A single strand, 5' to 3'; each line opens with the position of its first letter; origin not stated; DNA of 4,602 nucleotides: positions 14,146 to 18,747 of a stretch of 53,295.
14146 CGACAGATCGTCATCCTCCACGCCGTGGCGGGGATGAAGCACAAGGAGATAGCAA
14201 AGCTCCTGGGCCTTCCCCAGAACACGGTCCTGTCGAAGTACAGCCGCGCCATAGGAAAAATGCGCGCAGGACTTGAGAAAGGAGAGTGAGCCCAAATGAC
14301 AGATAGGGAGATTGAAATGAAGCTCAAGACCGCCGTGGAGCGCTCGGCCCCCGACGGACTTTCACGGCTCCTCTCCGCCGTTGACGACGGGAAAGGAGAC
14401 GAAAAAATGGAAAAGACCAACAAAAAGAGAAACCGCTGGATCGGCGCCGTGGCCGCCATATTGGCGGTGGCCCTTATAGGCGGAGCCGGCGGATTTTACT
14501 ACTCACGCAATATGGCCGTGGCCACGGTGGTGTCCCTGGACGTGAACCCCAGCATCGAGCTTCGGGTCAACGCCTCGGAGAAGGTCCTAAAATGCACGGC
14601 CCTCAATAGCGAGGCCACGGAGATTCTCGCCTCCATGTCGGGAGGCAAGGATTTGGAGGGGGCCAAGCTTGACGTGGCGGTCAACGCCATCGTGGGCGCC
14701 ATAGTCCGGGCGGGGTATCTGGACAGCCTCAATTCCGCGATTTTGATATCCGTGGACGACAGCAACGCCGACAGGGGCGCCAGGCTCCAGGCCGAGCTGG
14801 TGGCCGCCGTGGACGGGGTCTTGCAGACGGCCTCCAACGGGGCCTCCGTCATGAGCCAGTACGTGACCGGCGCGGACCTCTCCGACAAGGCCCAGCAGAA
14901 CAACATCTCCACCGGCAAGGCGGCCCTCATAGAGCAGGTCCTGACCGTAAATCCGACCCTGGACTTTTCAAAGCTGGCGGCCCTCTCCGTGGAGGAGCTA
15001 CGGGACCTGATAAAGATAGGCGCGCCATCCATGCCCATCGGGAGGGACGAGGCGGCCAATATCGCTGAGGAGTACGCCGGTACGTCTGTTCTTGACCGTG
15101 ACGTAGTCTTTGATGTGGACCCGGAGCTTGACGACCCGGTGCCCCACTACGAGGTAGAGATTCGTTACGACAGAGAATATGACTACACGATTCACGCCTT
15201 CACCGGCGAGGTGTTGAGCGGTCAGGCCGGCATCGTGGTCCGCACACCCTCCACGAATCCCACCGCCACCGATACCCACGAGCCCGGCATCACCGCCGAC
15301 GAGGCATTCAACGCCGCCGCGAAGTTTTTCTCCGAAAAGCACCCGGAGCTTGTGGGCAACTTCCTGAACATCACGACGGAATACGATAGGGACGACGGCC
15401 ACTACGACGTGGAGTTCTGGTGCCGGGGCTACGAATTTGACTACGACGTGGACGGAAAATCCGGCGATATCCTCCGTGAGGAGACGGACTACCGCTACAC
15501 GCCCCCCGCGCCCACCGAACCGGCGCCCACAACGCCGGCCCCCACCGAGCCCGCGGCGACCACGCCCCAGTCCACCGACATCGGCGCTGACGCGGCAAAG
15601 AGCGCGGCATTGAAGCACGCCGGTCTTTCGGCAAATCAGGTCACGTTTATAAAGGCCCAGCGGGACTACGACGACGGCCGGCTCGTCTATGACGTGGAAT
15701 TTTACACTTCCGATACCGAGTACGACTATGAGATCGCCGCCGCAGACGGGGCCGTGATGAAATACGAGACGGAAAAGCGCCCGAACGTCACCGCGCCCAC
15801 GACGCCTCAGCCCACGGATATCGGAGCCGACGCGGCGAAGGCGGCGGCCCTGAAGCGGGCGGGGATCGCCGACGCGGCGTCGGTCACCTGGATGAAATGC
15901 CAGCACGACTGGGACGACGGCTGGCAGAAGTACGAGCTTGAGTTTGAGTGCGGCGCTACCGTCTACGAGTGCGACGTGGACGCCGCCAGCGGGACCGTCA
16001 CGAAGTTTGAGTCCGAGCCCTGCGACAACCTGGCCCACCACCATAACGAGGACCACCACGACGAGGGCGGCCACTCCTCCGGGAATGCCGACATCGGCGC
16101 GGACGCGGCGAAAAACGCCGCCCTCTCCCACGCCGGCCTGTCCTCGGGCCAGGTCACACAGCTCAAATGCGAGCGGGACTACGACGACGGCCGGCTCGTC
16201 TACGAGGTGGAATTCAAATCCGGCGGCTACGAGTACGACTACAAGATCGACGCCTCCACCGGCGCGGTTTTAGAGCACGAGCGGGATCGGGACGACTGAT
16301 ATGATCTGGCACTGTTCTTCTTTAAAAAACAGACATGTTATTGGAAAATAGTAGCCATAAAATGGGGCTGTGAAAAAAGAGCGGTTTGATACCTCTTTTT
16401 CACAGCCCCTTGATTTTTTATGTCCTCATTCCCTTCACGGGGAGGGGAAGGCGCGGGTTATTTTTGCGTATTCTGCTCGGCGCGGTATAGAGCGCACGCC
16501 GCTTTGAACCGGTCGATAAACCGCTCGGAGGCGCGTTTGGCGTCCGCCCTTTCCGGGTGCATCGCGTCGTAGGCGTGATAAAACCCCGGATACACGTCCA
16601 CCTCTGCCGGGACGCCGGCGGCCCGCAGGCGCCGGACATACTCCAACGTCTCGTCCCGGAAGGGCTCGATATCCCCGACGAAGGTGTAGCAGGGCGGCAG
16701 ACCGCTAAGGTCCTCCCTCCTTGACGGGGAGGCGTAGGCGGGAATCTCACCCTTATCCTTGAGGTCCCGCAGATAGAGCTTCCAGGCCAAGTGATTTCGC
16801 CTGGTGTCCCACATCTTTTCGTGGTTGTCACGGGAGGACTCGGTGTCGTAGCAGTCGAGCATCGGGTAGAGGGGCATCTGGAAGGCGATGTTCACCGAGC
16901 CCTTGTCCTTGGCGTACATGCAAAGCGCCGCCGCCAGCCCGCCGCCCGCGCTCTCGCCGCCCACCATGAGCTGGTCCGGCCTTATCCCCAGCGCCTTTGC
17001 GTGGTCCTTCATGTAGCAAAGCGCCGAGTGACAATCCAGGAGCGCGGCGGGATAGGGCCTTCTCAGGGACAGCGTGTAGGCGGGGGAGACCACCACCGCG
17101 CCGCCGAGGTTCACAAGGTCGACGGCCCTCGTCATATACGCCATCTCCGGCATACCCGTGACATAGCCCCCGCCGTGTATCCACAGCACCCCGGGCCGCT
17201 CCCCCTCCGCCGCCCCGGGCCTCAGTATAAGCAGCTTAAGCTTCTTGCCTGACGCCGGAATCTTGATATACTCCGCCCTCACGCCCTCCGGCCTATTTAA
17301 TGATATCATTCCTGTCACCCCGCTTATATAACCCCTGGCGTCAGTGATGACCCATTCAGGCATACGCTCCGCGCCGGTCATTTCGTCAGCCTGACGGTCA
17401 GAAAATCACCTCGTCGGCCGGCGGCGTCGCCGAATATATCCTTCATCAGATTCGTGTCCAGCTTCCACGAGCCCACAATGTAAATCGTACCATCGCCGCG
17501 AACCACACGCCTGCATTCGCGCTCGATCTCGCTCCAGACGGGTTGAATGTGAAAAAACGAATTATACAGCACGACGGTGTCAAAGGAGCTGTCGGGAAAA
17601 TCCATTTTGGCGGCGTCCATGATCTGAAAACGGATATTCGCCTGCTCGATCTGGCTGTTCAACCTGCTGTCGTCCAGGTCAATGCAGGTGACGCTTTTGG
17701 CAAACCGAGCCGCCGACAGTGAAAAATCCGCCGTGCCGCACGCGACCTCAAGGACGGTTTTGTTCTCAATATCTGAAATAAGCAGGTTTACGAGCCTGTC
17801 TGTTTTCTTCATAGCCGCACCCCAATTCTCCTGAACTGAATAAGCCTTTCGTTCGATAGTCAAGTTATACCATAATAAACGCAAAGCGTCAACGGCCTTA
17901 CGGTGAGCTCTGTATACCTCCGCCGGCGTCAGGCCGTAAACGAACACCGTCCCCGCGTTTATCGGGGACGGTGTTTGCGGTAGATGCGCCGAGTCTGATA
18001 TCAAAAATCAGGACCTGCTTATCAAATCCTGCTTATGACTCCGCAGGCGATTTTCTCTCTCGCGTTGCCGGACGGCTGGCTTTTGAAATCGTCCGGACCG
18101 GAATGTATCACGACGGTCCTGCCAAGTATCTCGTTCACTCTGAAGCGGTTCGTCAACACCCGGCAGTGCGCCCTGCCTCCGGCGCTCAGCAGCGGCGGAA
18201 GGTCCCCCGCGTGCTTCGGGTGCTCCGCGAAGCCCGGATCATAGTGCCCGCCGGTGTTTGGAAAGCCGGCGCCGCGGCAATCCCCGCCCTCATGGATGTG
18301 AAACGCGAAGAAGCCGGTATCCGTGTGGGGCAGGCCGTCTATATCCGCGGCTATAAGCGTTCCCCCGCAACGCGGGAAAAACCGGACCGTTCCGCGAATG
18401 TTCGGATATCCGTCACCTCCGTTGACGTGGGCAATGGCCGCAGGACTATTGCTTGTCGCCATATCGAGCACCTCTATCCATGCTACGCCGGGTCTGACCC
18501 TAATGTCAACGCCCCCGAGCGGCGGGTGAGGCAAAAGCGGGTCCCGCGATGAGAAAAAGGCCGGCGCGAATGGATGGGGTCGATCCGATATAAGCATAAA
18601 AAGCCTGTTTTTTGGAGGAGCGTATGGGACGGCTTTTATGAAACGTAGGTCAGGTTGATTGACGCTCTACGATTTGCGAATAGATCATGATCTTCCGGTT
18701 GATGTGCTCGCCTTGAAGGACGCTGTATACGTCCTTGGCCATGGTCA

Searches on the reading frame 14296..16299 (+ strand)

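Call 11: search_protein_families(library=pfam, proteins=[window:14296-16299:+], max_evalue=0.01)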
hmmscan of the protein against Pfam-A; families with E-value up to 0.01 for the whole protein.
window:14296-16299:+ (667 aa): 2 families
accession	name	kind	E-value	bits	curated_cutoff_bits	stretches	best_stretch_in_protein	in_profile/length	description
PF03413.25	PepSY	-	3.6e-33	114.1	24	3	602-662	4-60/60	Peptidase propeptide and YPEB domain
PF23750.1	RsgI_M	-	4.2e-25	89.3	25.3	1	77-213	2-132/133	Anti-sigma factor RsgI-like central domain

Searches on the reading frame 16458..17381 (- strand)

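Call 11: search_protein_families(library=pfam, proteins=[window:16458-17381:-], max_evalue=0.01)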
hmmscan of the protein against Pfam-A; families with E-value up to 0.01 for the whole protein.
window:16458-17381:- (307 aa): 4 families
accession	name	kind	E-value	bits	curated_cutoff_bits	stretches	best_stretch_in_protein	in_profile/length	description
PF07859.19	Abhydrolase_3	-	5.7e-52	177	25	1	65-271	1-208/210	alpha/beta hydrolase fold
PF20434.5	BD-FAE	-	2.9e-18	66.6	26.8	1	52-159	3-112/215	BD-FAE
PF00135.34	COesterase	-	9.3e-10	38.5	27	1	48-163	86-210/515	Carboxylesterase family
PF01738.24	DLH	-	0.0029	17.6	21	1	247-293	164-214/217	Dienelactone hydrolase family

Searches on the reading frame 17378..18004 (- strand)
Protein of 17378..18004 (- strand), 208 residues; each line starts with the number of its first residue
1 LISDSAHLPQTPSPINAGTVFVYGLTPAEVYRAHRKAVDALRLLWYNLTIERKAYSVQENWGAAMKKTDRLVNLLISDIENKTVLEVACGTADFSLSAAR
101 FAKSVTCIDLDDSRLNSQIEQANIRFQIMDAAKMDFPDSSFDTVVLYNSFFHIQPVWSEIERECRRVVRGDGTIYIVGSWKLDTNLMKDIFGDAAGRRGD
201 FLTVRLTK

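Call 11: search_protein_families(library=pfam, proteins=[window:17378-18004:-], max_evalue=0.01)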
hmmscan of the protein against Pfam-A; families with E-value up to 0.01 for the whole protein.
window:17378-18004:- (208 aa): 9 families
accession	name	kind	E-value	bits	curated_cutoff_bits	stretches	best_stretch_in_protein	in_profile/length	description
PF08241.18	Methyltransf_11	-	4.3e-16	59.8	21.2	1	85-176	1-95/95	Methyltransferase domain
PF13649.12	Methyltransf_25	-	1.2e-15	58.4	27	1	84-172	1-97/97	Methyltransferase domain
PF13847.12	Methyltransf_31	-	4.7e-09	36.5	27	1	80-180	3-113/145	Methyltransferase domain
PF08242.18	Methyltransf_12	-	5.2e-07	30.8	30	1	85-173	1-97/98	Methyltransferase domain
PF01209.24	Ubie_methyltran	-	1.4e-06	28.2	20.1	1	72-189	39-164/233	ubiE/COQ5 methyltransferase family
PF13489.12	Methyltransf_23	-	5e-06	26.8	27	1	71-169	12-109/164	Methyltransferase domain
PF05175.20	MTS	-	0.0002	21.5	23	1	67-193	15-156/170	Methyltransferase small domain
PF05148.21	Methyltransf_8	-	0.00042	20.7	27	1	65-176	57-156/219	Hypothetical methyltransferase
PF05401.17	NodS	-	0.0023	18.3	24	1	66-157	29-123/201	Nodulation protein S (NodS)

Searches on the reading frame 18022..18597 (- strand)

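Call 11: search_protein_families(library=pfam, proteins=[window:18022-18597:-], max_evalue=0.01)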
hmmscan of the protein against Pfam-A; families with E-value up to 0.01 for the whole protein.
window:18022-18597:- (191 aa): 1 family
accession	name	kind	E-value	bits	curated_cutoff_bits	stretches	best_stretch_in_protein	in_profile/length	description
PF00080.25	Sod_Cu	-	3.5e-28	99.1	28.9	1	68-188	2-133/133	Copper/zinc superoxide dismutase (SODC)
